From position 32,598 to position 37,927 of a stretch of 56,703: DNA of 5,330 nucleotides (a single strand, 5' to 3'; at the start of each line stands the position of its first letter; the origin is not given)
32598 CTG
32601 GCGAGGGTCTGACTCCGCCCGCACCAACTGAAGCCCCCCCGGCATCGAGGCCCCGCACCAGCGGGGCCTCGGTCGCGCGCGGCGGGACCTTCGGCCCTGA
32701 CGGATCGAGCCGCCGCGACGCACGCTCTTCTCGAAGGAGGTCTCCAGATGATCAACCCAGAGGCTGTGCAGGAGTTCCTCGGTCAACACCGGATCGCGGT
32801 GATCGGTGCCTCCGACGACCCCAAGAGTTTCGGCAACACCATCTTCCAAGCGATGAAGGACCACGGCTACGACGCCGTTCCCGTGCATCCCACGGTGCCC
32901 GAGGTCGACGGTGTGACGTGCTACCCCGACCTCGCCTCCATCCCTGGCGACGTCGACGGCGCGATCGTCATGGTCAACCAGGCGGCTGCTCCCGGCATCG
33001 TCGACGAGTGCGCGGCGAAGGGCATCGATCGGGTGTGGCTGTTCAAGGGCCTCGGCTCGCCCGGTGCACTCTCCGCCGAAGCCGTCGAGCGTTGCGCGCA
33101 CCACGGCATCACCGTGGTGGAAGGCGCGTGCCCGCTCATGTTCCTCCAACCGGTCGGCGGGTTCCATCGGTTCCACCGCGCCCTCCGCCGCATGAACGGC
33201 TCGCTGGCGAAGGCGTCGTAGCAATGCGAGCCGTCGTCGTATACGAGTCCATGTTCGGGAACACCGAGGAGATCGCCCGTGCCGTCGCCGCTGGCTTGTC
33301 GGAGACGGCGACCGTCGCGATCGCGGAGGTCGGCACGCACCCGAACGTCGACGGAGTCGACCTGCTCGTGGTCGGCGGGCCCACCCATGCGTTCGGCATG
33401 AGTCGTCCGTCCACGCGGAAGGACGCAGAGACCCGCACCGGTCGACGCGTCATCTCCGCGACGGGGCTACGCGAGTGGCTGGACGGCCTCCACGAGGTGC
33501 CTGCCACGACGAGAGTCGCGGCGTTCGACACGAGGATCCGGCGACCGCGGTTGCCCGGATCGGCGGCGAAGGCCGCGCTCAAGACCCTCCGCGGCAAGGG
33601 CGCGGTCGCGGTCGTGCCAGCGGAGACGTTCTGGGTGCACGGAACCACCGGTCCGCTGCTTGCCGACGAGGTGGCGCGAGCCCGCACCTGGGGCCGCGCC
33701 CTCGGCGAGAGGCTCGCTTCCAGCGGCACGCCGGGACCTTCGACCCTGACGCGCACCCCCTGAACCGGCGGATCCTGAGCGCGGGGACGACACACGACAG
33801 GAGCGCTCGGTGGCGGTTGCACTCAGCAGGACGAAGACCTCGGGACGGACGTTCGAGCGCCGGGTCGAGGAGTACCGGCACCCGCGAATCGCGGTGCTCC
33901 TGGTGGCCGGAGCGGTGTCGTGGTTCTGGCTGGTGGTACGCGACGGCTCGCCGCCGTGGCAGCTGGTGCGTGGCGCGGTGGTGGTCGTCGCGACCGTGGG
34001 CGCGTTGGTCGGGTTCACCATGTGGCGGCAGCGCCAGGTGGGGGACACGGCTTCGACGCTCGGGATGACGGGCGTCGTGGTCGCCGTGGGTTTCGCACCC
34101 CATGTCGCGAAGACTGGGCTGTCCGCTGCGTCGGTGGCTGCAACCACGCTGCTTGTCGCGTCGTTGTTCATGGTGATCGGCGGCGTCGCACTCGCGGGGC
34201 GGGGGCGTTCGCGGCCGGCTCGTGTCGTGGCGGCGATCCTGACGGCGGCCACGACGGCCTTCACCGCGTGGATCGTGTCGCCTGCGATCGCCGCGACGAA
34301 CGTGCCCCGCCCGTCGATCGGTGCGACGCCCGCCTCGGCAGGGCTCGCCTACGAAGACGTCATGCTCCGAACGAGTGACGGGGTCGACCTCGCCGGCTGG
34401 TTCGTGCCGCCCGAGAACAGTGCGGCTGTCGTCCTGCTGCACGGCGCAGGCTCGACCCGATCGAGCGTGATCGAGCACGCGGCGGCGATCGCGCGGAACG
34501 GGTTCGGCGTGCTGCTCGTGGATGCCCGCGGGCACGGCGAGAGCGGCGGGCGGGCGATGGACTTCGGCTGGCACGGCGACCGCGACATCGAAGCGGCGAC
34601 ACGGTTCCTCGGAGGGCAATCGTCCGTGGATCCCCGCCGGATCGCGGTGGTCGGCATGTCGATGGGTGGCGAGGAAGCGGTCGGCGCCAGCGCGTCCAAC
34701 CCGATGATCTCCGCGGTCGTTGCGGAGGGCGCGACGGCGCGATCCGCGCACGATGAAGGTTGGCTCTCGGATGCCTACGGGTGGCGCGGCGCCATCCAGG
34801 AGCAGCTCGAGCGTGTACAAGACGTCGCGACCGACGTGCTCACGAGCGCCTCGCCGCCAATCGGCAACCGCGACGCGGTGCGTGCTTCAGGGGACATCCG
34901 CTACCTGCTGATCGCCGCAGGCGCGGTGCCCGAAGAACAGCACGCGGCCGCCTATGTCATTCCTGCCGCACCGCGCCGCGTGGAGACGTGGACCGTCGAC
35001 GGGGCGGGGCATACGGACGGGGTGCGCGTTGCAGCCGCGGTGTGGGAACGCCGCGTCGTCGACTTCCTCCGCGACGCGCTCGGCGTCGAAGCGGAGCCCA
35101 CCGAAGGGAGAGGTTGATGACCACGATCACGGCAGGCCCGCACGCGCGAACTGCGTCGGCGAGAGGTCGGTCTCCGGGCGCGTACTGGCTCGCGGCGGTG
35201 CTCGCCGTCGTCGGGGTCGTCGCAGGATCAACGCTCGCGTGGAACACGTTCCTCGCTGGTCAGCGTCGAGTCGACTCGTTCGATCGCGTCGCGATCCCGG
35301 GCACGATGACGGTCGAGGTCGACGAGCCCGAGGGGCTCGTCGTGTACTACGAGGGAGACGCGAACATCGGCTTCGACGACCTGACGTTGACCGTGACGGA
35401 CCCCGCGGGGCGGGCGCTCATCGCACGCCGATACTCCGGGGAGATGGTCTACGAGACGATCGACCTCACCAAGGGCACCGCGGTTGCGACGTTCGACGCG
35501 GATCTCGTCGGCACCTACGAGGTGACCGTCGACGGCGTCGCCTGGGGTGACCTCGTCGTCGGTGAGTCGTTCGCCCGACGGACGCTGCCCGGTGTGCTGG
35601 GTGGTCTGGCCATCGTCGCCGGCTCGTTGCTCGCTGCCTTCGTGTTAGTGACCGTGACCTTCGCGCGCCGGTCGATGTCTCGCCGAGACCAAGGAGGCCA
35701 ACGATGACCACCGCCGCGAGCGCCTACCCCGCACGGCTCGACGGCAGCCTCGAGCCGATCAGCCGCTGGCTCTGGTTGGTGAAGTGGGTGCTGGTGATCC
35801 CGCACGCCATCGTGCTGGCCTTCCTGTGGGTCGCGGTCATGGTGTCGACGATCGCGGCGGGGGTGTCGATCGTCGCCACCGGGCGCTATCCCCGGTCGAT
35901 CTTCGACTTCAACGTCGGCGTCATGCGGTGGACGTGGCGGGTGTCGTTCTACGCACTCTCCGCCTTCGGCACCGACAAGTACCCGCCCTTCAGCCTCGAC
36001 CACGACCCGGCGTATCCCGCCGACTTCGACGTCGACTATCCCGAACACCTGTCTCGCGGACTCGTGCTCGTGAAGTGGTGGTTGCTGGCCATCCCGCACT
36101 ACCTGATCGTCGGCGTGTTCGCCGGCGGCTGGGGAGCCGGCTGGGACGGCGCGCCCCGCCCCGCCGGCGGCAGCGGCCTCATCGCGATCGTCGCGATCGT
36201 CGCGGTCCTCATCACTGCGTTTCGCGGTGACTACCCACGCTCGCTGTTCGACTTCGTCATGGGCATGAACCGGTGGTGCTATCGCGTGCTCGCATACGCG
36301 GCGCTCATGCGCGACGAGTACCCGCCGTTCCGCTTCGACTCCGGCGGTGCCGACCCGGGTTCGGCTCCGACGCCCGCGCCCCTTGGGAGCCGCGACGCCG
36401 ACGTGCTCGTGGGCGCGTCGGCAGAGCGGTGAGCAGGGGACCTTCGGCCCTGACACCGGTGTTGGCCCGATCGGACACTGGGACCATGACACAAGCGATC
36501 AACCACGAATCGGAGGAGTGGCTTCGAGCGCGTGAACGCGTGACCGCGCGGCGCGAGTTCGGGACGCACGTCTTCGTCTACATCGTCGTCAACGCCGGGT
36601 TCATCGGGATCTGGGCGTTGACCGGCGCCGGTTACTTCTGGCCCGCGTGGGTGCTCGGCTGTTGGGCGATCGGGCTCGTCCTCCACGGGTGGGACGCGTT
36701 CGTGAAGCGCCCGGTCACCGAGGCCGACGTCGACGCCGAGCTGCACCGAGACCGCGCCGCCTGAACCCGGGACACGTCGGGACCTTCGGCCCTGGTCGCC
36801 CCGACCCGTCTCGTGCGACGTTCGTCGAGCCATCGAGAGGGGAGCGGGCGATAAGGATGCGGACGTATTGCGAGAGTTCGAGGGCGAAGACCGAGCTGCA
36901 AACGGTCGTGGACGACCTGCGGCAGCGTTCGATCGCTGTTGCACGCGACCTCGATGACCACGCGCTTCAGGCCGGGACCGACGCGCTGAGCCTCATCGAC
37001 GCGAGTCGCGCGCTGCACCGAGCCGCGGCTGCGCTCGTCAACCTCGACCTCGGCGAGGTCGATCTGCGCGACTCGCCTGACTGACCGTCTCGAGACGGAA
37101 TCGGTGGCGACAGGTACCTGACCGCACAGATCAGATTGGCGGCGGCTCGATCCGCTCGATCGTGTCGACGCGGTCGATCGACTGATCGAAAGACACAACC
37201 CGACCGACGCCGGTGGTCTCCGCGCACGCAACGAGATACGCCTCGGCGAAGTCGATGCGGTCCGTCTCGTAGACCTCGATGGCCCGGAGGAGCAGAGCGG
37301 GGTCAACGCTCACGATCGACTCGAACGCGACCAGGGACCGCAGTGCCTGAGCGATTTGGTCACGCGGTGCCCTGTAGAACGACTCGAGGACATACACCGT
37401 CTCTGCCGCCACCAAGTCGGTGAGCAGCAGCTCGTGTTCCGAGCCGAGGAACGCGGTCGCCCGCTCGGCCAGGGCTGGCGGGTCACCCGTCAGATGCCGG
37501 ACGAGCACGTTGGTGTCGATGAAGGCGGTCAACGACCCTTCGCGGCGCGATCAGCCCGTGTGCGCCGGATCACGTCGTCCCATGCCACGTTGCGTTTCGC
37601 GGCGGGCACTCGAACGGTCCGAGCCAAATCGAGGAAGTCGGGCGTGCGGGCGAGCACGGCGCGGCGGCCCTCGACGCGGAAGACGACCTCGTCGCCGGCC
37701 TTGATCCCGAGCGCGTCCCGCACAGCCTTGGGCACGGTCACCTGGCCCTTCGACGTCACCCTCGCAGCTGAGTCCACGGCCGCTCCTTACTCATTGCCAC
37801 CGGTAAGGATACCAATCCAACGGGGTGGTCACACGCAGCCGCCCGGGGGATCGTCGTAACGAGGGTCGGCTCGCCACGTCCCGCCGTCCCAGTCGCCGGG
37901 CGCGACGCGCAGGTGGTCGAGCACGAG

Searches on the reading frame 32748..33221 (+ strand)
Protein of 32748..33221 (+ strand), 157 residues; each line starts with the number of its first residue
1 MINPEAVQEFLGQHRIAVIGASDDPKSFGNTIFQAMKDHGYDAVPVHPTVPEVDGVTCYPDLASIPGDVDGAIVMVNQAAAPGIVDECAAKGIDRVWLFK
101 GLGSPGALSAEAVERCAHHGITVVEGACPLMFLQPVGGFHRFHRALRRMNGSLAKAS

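Call 18: search_protein_families(library=pfam, proteins=[window:32748-33221:+], max_evalue=0.001)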
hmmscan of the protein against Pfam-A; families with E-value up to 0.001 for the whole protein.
window:32748-33221:+ (157 aa): 2 families
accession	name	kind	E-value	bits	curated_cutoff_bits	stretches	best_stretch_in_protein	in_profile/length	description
PF13380.12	CoA_binding_2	-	2.4e-33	115.5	22.8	1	15-131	2-113/116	CoA binding domain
PF02629.25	CoA_binding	-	2.9e-09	38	22.3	1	14-99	4-94/97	CoA binding domain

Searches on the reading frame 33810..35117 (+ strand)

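Call 18: search_protein_families(library=pfam, proteins=[window:33810-35117:+], max_evalue=0.001)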
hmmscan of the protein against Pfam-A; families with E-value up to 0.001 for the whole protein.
window:33810-35117:+ (435 aa): 7 families
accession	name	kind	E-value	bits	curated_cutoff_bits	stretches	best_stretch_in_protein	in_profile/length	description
PF12146.15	Hydrolase_4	-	4.8e-12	46.1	27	1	202-313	2-114/239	Serine aminopeptidase, S33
PF00561.26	Abhydrolase_1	-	1.4e-09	38.4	25.8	1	206-334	2-118/245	alpha/beta hydrolase fold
PF02129.25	Peptidase_S15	-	7.8e-08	32.8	23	1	224-359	43-174/262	X-Pro dipeptidyl-peptidase (S15 family)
PF01738.24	DLH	-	2e-05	24.7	21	1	201-305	8-126/217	Dienelactone hydrolase family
PF00326.27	Peptidase_S9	-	0.00013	22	22.6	1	224-295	7-83/213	Prolyl oligopeptidase family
PF12740.14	PETase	-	0.00013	21.9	28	1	204-305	54-154/263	PET hydrolase-like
PF05448.18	AXE1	-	0.00043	19.6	21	0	262-305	162-205/321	Acetyl xylan esterase (AXE1)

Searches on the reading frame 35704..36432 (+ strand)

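Call 18: search_protein_families(library=pfam, proteins=[window:35704-36432:+], max_evalue=0.001)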
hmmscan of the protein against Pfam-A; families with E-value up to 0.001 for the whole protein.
window:35704-36432:+ (242 aa): 1 family
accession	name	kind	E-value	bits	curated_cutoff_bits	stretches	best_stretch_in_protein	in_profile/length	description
PF14333.11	DUF4389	-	6.4e-17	61.7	25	2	159-209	24-74/76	Domain of unknown function (DUF4389)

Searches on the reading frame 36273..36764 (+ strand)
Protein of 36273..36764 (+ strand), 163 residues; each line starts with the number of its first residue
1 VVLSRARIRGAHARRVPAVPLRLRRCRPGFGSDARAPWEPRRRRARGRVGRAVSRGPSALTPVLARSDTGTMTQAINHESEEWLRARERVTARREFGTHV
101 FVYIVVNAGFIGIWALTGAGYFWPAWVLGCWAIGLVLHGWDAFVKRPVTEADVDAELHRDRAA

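Call 20: search_protein_families(library=pfam, proteins=[window:36273-36764:+], max_evalue=0.001)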
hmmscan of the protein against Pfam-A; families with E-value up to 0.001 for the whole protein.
window:36273-36764:+ (163 aa): 1 family
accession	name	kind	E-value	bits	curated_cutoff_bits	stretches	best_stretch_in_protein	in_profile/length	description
PF13239.11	2TM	-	9.9e-17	61.2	24.8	1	85-151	2-67/79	2TM domain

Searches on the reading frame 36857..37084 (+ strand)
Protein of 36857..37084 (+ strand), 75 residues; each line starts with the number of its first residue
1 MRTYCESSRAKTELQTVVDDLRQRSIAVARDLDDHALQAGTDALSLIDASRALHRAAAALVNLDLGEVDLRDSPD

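Call 44: search_protein_families(library=ncbifam, proteins=[window:36857-37084:+], max_evalue=0.01)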
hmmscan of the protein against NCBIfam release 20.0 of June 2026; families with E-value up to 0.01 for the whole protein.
window:36857-37084:+ (75 aa): 1 family
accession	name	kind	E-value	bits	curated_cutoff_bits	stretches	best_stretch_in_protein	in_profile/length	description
NF008478.1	PRK11377.1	equivalog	0.0013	17.8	520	1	25-67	31-73/473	dihydroxyacetone kinase phosphoryl donor subunit DhaM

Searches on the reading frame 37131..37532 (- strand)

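Call 18: search_protein_families(library=pfam, proteins=[window:37131-37532:-], max_evalue=0.001)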
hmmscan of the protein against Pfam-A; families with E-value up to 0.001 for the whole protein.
window:37131-37532:- (133 aa): 2 families
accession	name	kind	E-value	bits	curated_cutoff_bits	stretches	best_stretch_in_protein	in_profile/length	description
PF01850.27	PIN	-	4e-15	56.9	23.6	1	4-123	2-118/120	PIN domain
PF13470.12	PIN_3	-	0.00033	21.9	27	1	3-117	2-114/115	PIN domain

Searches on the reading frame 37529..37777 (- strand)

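Call 18: search_protein_families(library=pfam, proteins=[window:37529-37777:-], max_evalue=0.001)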
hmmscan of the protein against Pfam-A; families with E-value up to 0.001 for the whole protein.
window:37529-37777:- (82 aa): 2 families
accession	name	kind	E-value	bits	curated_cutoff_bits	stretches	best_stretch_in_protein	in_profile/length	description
PF04014.23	MazE_antitoxin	-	3.2e-13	49.8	24.7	1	6-42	3-40/48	Antidote-toxin recognition MazE, bacterial antitoxin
PF15937.10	PrlF_antitoxin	-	9.5e-06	26.1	32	1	5-44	2-42/99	prlF antitoxin for toxin YhaV_toxin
